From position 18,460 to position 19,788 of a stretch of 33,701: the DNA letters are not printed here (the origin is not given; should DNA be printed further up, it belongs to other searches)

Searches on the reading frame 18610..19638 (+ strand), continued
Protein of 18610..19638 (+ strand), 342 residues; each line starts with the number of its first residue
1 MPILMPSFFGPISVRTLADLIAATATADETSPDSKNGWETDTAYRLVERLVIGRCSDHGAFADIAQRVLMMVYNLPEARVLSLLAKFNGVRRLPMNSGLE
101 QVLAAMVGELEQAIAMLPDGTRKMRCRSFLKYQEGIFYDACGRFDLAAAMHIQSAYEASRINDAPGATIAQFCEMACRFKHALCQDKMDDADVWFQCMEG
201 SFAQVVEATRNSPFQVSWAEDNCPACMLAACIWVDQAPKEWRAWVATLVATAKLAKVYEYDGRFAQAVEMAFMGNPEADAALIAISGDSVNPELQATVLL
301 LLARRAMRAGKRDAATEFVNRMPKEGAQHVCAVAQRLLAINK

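Call 44: find_related_loci(query=A3, collection=metagenome_contigs, flank=6000)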
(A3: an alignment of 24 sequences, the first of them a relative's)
Query A3 (342 aa) in metagenome_contigs; peptide patterns used: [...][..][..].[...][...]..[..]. (x = any residue, [..] = any of these).
36 stretches matched a pattern; 19 encode a relative of the query (tblastn E <= 1e-3); 19 distinct loci.
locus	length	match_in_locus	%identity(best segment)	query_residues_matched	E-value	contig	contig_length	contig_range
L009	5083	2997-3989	45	12-337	1e-86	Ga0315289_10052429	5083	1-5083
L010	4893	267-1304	42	7-342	3e-82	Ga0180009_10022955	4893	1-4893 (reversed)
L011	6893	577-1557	44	16-339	8e-82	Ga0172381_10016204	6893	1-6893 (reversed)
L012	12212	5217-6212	41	14-338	3e-78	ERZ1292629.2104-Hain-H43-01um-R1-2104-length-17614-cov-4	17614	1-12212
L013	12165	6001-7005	41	10-339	2e-73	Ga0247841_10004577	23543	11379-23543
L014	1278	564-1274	49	8-237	6e-75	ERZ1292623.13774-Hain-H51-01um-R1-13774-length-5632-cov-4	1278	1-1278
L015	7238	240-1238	39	12-339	1e-65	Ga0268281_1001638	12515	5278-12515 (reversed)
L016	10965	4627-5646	39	12-338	8e-63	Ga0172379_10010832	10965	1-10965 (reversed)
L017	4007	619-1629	40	7-339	3e-61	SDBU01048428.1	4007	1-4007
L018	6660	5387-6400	41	5-337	4e-59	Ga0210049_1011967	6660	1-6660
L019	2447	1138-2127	37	14-338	5e-59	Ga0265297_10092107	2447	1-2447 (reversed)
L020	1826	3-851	40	62-338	2e-56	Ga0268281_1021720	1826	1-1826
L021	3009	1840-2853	38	5-337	2e-52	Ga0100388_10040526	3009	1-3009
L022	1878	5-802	37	75-339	9e-53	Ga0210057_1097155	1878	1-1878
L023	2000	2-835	39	64-339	3e-51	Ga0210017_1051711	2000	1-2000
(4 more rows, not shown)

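Call 59: list_cluster_members(proteins=[P0001, P0157, L033:2829-3857:+, L008:5096-6166:+, L031:4875-5891:+])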
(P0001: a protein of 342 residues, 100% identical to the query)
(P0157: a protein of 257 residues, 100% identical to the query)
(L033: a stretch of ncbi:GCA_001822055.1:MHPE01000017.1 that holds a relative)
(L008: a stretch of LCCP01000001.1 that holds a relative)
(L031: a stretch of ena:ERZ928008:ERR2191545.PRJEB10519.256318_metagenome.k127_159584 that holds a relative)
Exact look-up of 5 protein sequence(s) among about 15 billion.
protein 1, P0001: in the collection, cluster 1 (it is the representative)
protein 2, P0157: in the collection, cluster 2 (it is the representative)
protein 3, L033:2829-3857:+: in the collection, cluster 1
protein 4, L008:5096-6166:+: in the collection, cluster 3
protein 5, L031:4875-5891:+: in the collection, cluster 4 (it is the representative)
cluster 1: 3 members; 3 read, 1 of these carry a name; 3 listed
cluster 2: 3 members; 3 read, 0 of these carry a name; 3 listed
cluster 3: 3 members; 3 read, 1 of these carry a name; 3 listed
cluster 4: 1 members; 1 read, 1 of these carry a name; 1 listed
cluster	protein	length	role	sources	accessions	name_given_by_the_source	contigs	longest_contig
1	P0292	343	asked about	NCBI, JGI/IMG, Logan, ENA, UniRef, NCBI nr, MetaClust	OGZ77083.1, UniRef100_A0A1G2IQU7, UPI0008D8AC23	MAG: hypothetical protein A3G45_02600 [Candidatus Staskawiczbacteria bacterium ... | Uncharacterized protein n=1 Tax=Candidatus Staskawiczbacteria bacterium ... | status=active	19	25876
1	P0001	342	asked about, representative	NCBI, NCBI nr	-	-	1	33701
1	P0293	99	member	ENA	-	-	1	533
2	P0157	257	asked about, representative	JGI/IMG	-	-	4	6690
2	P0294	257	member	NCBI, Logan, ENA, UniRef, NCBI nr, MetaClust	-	-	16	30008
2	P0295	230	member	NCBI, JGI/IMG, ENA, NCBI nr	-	-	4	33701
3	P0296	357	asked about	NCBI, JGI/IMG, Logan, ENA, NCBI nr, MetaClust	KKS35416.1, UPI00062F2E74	MAG: hypothetical protein UU95_C0001G0031 [Parcubacteria group bacterium ... | status=active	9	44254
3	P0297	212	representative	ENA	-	-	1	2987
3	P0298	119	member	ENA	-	-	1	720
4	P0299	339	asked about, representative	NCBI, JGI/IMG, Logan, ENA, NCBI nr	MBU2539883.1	hypothetical protein KJ786_01875 [Patescibacteria group bacterium] | hypothetical protein [Patescibacteria group bacterium]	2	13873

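Call 62: search_protein_families(library=padloc, proteins=[window:18610-19635:+, P0009, P0007, L008:5096-6166:+], max_evalue=1)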
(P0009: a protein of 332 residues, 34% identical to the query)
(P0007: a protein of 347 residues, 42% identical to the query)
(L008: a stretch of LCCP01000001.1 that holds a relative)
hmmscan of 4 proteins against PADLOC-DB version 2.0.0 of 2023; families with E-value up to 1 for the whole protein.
window:18610-19635:+ (342 aa): 0 families

P0009 (332 aa): 0 families

P0007 (347 aa): 0 families

L008:5096-6166:+ (357 aa): 0 families

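Call 63: search_protein_families(library=phrogs, proteins=[window:18610-19635:+, P0009, P0007, L008:5096-6166:+], max_evalue=1)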
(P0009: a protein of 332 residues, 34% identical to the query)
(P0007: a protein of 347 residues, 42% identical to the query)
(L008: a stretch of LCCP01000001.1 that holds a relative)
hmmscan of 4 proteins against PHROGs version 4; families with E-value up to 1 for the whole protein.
window:18610-19635:+ (342 aa): 0 families

P0009 (332 aa): 0 families

P0007 (347 aa): 1 family
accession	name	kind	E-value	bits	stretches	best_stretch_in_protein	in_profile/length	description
phrog_27865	-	unknown function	0.2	13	1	280-310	25-55/71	-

L008:5096-6166:+ (357 aa): 0 families

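Call 64: search_protein_families(library=ncbifam, proteins=[window:18610-19635:+, P0009, P0007, L008:5096-6166:+], max_evalue=1)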
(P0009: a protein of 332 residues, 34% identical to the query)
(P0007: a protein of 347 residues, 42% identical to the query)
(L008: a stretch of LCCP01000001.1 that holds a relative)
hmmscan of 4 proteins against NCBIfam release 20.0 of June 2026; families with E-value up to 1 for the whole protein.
window:18610-19635:+ (342 aa): 0 families

P0009 (332 aa): 0 families

P0007 (347 aa): 1 family
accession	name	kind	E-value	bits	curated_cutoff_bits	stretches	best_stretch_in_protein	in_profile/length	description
NF040959.1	MamA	equivalog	0.09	12.2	200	1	129-164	73-108/204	magnetosome protein MamA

L008:5096-6166:+ (357 aa): 0 families

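Call 65: search_solved_structures(query=A2, max_evalue=1)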
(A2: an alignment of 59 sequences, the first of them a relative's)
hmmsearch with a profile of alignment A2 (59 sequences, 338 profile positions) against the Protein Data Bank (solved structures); distinct sequences matched with E-value up to 1: 13.
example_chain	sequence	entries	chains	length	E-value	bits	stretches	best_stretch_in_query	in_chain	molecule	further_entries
3sf4_A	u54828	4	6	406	0.0044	19.6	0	136-162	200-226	G-protein-signaling modulator 2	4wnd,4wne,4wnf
4wng_A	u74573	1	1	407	0.0044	19.5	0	136-162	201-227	G-protein-signaling modulator 2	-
6hc2_A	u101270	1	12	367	0.0059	19.1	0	136-162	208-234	G-protein-signaling modulator 2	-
4a1s_A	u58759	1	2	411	0.018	17.5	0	135-173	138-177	PARTNER OF INSCUTEABLE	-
9lp2_A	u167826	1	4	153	0.031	16.8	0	253-320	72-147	dAID23.4L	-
5a7d_B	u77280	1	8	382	0.037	16.5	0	135-173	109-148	PINS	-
5a6c_A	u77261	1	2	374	0.065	15.7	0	136-162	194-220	G-PROTEIN-SIGNALING MODULATOR 2, AFADIN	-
3ro3_A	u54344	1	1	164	0.31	13.5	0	136-165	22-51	G-protein-signaling modulator 2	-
3ro2_A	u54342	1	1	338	0.36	13.3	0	136-162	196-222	G-protein-signaling modulator 2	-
4g2v_A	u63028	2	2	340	0.37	13.2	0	136-162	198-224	G-protein-signaling modulator 2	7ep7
4jhr_A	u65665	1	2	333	0.42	13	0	136-162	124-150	G-protein-signaling modulator 2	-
9qhc_A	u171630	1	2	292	0.64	12.4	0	126-161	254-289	Engineered tetratricopeptide repeat protein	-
4a8x_C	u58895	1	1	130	0.86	12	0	213-262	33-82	HISTONE DEACETYLASE COMPLEX SUBUNIT SAP18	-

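Call 66: find_related_loci(query=A3, collection=viral_contigs, flank=6000)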
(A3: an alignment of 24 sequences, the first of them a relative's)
Query A3 (342 aa) in viral_contigs; peptide patterns used: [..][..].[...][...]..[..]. (x = any residue, [..] = any of these).
37 stretches matched a pattern, but none encodes a relative of the query by tblastn (E <= 1e-3).

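Call 83: list_cluster_members(proteins=[P0010, P0012, P0016, P0024, P0034, P0050, P0067, P0086, P0105, P0126])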
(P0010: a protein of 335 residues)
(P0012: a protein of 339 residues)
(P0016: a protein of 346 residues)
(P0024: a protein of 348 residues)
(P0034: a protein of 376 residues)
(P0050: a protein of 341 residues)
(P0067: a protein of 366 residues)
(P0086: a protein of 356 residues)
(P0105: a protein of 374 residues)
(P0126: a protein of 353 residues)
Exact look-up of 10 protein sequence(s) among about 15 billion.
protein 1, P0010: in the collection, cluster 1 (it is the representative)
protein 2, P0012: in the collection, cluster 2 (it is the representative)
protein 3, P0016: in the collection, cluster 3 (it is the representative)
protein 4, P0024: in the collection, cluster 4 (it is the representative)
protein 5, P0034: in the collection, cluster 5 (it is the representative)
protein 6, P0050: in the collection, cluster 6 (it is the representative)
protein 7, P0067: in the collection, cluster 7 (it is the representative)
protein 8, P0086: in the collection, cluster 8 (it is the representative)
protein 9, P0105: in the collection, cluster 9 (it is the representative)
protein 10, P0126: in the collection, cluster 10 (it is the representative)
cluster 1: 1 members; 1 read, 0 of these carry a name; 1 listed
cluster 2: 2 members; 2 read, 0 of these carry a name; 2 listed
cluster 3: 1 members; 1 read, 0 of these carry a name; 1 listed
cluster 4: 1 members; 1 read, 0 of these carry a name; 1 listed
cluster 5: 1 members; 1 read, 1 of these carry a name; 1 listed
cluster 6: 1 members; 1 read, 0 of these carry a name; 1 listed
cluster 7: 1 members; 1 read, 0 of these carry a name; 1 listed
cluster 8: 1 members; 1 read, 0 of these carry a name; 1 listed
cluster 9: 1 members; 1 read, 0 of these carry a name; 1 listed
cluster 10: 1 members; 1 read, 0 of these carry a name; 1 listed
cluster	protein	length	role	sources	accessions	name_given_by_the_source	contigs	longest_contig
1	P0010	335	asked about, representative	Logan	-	-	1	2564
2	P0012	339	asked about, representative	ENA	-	-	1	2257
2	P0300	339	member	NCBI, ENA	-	-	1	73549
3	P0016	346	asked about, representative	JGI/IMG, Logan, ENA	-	-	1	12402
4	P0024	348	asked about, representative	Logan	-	-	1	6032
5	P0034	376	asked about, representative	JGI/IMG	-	hypothetical protein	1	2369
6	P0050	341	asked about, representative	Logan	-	-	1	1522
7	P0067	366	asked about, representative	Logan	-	-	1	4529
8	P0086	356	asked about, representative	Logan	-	-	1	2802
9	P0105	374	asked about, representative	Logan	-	-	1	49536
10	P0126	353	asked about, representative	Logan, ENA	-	-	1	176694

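Call 88: search_protein_families(library=pfam, proteins=[L001:6715-7206:+, L008:10037-10939:-, L002:3250-3597:+, L005:3201-3503:+, L007:1642-2472:+, L007:3748-4203:+], max_evalue=0.01)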
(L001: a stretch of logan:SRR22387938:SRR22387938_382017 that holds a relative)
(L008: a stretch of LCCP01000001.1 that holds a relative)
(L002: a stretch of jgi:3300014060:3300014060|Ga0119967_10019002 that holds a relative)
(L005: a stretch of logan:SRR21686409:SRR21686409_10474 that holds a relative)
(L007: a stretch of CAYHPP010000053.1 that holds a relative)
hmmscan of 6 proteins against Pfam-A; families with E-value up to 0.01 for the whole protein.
L001:6715-7206:+ (164 aa): 1 family
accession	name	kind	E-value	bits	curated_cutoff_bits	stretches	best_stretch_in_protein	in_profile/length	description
PF00892.27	EamA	-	0.0016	19.1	28.2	1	112-155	91-134/135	EamA-like transporter family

L008:10037-10939:- (300 aa): 1 family
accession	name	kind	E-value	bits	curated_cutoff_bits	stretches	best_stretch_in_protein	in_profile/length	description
PF01259.24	SAICAR_synt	-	1.9e-72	244.2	20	1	17-269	2-229/233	SAICAR synthetase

L002:3250-3597:+ (116 aa): 0 families

L005:3201-3503:+ (101 aa): 0 families

L007:1642-2472:+ (277 aa): 0 families

L007:3748-4203:+ (152 aa): 1 family
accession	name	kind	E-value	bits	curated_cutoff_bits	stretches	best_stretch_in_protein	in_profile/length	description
PF02298.23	Cu_bind_like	-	0.006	17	20.8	0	79-118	9-48/84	Plastocyanin-like domain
